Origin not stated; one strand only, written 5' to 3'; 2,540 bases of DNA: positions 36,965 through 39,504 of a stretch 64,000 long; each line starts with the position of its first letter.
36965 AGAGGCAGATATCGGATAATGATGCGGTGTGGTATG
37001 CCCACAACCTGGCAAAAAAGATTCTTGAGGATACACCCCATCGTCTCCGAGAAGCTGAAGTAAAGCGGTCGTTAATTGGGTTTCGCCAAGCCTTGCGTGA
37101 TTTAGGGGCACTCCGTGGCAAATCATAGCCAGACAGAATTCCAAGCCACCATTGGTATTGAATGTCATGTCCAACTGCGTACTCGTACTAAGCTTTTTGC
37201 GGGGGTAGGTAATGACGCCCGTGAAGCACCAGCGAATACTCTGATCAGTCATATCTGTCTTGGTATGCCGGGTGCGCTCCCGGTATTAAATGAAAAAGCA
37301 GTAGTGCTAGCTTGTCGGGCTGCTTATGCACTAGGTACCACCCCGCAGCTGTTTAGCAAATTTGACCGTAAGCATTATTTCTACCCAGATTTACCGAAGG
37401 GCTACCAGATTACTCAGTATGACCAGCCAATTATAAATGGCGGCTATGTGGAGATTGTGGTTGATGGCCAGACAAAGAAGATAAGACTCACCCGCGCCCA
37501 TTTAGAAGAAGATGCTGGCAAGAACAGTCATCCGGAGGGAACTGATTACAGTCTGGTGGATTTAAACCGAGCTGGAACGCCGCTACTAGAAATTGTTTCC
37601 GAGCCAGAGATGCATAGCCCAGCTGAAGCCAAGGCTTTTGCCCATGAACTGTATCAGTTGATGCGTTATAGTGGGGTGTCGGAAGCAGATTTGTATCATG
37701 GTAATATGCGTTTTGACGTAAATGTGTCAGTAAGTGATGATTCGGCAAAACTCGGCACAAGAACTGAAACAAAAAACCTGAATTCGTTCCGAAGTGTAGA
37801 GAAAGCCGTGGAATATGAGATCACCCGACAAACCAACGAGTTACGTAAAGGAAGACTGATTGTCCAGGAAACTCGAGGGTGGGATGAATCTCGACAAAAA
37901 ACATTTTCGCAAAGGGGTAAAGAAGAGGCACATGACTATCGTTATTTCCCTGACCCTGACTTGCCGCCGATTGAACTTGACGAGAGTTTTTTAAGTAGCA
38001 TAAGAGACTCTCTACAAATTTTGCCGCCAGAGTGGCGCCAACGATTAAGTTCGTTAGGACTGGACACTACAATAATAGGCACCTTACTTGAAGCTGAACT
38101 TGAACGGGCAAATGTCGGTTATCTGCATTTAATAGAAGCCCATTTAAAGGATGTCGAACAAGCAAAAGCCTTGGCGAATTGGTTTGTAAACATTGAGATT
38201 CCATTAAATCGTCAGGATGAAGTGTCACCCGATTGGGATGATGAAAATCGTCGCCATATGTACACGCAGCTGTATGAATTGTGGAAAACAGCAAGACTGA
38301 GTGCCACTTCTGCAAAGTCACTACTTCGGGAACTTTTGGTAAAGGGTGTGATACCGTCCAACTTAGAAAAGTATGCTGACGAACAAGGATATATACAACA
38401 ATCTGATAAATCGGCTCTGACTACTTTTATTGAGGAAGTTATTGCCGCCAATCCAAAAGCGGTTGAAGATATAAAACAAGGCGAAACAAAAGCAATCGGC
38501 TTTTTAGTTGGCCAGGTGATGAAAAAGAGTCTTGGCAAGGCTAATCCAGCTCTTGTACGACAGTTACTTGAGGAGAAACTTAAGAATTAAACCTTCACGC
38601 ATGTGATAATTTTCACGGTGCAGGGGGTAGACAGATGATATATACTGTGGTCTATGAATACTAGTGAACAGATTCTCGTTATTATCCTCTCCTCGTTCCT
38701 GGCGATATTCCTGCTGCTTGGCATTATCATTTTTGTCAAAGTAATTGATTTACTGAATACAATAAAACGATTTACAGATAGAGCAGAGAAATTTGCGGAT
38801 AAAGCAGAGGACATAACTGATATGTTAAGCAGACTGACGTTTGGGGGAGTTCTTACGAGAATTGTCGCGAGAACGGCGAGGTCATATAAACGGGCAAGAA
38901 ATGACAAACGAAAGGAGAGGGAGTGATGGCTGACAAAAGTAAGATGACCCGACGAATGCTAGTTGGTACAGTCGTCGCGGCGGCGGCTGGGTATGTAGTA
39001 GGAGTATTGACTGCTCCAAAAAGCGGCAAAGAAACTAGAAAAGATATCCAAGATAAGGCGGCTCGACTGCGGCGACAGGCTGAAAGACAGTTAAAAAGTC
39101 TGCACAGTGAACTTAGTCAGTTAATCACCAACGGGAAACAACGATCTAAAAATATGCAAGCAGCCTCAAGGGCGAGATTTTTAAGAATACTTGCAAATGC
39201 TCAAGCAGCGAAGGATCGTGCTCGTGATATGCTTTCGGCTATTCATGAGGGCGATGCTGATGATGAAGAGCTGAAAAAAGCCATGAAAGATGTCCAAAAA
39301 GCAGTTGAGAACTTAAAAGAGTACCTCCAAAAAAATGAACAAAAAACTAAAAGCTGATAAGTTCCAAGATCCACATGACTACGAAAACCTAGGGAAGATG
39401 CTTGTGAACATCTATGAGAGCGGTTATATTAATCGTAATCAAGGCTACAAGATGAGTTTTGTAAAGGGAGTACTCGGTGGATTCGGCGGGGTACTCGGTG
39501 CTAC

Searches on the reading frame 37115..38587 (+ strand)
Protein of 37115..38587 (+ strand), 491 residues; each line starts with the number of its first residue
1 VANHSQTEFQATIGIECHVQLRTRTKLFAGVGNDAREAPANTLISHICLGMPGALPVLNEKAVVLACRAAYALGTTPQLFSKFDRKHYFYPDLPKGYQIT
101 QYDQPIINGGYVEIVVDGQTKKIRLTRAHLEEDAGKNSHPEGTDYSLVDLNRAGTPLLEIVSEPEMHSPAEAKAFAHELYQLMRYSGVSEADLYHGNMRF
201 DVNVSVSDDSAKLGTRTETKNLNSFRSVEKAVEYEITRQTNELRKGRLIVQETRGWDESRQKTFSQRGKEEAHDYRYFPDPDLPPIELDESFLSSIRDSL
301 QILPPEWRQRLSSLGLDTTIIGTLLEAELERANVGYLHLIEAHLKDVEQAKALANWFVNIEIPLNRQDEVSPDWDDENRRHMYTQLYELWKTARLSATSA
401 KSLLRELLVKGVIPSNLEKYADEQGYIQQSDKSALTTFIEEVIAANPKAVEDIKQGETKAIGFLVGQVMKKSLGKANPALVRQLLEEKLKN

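Call 64: search_protein_families(library=pfam, proteins=[window:37115-38587:+], max_evalue=0.0001)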
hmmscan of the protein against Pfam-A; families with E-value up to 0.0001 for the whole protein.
window:37115-38587:+ (491 aa): 2 families
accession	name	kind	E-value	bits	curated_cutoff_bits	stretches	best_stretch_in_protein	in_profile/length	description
PF02934.20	GatB_N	-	1.4e-111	372.6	23.4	1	12-293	2-276/277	GatB/GatE catalytic domain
PF02637.23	GatB_Yqey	-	4.1e-30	105.1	27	1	340-489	3-148/148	GatB domain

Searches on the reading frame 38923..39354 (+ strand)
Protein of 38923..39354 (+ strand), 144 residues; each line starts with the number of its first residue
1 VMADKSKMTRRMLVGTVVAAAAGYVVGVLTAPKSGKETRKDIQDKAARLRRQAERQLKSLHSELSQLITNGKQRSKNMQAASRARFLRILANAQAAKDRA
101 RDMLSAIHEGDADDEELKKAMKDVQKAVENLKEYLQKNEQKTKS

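Call 64: search_protein_families(library=pfam, proteins=[window:38923-39354:+], max_evalue=0.0001)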
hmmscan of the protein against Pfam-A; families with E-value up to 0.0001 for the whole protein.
window:38923-39354:+ (144 aa): 1 family
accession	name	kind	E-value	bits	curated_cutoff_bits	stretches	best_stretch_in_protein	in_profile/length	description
PF12732.12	YtxH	-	6.5e-16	59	37.5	1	13-78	1-66/71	YtxH-like protein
